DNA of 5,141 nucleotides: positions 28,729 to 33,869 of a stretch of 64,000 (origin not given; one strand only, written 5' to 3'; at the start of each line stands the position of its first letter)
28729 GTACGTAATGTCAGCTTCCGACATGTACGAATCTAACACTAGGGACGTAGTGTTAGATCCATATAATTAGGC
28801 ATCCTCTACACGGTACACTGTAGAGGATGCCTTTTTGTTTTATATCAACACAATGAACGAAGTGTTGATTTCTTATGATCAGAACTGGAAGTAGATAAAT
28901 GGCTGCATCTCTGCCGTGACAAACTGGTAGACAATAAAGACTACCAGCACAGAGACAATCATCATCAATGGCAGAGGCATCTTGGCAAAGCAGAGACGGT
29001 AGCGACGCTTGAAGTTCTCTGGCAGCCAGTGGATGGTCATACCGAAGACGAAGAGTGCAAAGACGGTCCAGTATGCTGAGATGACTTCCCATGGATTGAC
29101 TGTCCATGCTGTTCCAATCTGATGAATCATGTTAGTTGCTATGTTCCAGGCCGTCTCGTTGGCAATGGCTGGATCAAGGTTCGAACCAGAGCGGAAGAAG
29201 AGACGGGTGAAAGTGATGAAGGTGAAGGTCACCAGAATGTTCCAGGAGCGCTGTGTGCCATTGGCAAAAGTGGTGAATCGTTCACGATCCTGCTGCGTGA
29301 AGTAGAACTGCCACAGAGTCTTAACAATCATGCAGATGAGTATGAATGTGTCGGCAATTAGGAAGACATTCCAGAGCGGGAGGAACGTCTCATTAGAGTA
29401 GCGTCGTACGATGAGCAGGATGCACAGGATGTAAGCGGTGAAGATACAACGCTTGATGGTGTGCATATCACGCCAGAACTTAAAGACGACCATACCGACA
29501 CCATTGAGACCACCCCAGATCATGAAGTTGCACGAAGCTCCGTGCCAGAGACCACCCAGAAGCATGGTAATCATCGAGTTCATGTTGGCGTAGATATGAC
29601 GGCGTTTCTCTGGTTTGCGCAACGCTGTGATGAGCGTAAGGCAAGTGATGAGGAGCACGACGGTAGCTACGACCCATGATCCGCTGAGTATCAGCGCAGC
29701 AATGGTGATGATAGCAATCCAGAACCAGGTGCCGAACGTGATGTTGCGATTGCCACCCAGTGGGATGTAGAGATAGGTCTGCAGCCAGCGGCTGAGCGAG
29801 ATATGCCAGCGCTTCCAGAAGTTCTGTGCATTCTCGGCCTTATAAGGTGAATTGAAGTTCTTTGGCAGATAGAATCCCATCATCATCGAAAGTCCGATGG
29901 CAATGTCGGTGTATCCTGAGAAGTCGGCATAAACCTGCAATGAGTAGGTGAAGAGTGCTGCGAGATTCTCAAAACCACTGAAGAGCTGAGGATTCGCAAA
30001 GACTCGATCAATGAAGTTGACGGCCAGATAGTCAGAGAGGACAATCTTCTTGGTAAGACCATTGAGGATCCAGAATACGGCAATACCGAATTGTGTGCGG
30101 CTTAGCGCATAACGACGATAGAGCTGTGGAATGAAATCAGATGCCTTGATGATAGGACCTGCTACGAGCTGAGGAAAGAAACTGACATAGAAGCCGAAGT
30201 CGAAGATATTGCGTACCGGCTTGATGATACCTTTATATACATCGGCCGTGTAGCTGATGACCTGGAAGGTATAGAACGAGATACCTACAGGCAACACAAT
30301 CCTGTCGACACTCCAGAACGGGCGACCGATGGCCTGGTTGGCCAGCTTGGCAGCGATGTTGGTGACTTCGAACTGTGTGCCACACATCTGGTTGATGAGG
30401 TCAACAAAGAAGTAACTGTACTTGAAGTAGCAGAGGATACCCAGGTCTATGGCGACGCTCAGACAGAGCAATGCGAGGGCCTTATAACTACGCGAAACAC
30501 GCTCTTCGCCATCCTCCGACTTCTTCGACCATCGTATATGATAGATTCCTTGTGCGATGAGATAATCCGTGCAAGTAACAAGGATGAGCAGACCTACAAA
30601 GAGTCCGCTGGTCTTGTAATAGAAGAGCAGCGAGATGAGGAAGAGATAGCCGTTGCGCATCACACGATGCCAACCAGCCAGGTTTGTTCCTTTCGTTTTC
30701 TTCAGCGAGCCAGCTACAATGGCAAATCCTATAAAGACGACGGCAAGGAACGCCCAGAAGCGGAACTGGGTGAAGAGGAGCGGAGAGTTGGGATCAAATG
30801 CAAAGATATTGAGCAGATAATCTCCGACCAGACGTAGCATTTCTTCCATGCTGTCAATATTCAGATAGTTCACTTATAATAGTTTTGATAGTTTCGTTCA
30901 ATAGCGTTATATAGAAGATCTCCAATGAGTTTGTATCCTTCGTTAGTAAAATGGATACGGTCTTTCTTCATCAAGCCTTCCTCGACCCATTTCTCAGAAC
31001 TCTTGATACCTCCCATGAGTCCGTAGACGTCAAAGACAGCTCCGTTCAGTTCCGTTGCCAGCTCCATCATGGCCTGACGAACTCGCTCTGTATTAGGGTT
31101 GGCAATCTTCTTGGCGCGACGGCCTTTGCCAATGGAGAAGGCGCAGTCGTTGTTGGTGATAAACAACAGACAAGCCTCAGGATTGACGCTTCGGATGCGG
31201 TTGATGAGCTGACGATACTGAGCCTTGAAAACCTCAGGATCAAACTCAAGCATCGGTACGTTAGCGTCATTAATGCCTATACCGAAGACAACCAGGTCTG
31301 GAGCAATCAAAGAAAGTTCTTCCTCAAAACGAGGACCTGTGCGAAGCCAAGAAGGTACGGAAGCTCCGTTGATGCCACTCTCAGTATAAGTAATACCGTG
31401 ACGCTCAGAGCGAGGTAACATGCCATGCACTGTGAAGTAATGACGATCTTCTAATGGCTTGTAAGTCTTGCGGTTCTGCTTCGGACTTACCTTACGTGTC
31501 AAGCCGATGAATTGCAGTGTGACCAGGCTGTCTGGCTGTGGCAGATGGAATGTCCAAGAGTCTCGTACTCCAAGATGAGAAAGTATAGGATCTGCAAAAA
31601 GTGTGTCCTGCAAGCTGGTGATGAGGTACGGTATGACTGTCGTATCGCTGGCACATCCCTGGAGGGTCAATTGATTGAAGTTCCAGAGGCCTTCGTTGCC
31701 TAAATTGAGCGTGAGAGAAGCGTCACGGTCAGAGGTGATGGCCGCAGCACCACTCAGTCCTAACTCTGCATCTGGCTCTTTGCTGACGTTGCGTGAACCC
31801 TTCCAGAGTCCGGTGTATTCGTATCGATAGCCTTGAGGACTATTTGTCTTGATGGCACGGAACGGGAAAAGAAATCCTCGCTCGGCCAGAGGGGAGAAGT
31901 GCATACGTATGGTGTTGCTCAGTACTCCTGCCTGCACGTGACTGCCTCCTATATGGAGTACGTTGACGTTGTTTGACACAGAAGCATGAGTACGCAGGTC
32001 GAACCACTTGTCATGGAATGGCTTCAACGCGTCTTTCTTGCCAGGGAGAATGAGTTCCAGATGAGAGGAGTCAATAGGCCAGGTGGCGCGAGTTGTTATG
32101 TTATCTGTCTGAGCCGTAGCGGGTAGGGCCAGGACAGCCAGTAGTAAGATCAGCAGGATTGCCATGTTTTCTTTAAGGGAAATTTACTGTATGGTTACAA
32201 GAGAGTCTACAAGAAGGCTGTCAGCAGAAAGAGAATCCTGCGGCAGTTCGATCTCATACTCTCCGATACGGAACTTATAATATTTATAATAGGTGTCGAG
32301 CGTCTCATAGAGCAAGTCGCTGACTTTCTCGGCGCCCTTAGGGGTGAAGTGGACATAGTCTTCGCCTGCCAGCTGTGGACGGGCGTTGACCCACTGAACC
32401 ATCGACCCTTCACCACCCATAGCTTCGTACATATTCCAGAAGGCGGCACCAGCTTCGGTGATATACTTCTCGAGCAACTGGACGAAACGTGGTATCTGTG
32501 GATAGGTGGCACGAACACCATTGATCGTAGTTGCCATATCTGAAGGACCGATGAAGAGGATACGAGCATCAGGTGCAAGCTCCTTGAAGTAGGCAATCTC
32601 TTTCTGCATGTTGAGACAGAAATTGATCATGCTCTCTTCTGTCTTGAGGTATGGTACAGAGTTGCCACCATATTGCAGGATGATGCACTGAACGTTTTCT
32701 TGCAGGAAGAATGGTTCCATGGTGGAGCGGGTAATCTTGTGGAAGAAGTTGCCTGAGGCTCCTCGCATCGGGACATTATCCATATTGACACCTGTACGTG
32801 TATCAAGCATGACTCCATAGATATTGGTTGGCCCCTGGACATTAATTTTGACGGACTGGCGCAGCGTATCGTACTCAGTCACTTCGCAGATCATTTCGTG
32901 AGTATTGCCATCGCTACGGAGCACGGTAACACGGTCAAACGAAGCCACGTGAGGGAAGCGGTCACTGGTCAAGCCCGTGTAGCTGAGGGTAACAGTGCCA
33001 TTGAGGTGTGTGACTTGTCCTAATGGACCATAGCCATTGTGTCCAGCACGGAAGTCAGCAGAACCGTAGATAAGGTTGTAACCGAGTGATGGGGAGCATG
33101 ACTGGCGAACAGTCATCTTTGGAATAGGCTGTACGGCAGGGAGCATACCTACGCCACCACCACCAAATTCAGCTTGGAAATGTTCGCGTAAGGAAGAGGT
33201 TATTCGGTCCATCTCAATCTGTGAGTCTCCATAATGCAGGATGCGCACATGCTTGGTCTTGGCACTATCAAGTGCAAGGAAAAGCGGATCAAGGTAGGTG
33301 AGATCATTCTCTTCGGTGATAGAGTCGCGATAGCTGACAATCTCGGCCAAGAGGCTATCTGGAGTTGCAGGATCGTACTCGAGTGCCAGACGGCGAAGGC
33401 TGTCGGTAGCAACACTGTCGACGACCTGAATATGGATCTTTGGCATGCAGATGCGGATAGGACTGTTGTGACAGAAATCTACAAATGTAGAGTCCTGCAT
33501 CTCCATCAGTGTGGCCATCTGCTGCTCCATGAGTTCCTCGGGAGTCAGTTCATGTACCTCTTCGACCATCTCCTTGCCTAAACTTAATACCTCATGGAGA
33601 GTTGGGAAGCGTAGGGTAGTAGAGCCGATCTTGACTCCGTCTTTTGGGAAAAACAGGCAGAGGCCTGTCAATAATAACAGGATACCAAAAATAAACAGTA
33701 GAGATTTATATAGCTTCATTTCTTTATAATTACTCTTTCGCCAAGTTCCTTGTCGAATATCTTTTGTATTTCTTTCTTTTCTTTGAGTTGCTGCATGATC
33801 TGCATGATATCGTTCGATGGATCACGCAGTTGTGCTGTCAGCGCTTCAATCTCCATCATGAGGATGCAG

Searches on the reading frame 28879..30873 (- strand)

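Call 84: search_protein_families(library=pfam, proteins=[window:28879-30873:-], max_evalue=0.0001)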
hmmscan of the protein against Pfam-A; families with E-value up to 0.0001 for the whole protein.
window:28879-30873:- (664 aa): 1 family
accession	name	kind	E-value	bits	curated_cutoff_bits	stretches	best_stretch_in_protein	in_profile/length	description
PF03062.24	MBOAT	-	9.7e-19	68.3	27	1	222-375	80-252/337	MBOAT, membrane-bound O-acyltransferase family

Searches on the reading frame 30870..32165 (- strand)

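Call 84: search_protein_families(library=pfam, proteins=[window:30870-32165:-], max_evalue=0.0001)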
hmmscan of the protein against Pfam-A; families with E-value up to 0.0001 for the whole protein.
window:30870-32165:- (431 aa): 2 families
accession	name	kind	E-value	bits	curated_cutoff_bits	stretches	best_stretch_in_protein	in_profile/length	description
PF13472.12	Lipase_GDSL_2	-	4.9e-17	63.4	32.9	1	254-413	29-178/178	GDSL-like Lipase/Acylhydrolase family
PF00657.28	Lipase_GDSL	-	1.1e-09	39.3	23.6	1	256-417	34-207/208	GDSL-like Lipase/Acylhydrolase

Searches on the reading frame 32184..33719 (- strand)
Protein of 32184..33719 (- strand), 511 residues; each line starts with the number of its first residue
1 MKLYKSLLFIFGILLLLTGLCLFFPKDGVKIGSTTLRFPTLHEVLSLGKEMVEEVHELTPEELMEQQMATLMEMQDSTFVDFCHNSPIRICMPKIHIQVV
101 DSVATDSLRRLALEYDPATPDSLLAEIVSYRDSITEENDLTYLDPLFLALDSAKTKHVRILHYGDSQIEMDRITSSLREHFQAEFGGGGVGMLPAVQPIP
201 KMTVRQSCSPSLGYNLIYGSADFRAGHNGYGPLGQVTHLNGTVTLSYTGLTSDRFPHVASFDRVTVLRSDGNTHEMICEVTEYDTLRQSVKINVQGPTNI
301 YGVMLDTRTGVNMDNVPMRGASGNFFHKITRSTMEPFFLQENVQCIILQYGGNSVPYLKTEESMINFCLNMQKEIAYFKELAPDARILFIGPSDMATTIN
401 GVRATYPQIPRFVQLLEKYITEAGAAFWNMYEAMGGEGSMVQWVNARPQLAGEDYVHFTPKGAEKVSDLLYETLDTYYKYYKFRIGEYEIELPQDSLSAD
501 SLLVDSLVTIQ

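Call 84: search_protein_families(library=pfam, proteins=[window:32184-33719:-], max_evalue=0.0001)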
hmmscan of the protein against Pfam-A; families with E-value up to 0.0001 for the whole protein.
window:32184-33719:- (511 aa): 1 family
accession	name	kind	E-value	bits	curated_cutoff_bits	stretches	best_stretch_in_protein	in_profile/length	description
PF13472.12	Lipase_GDSL_2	-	7.6e-07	30.2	32.9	1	302-464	24-177/178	GDSL-like Lipase/Acylhydrolase family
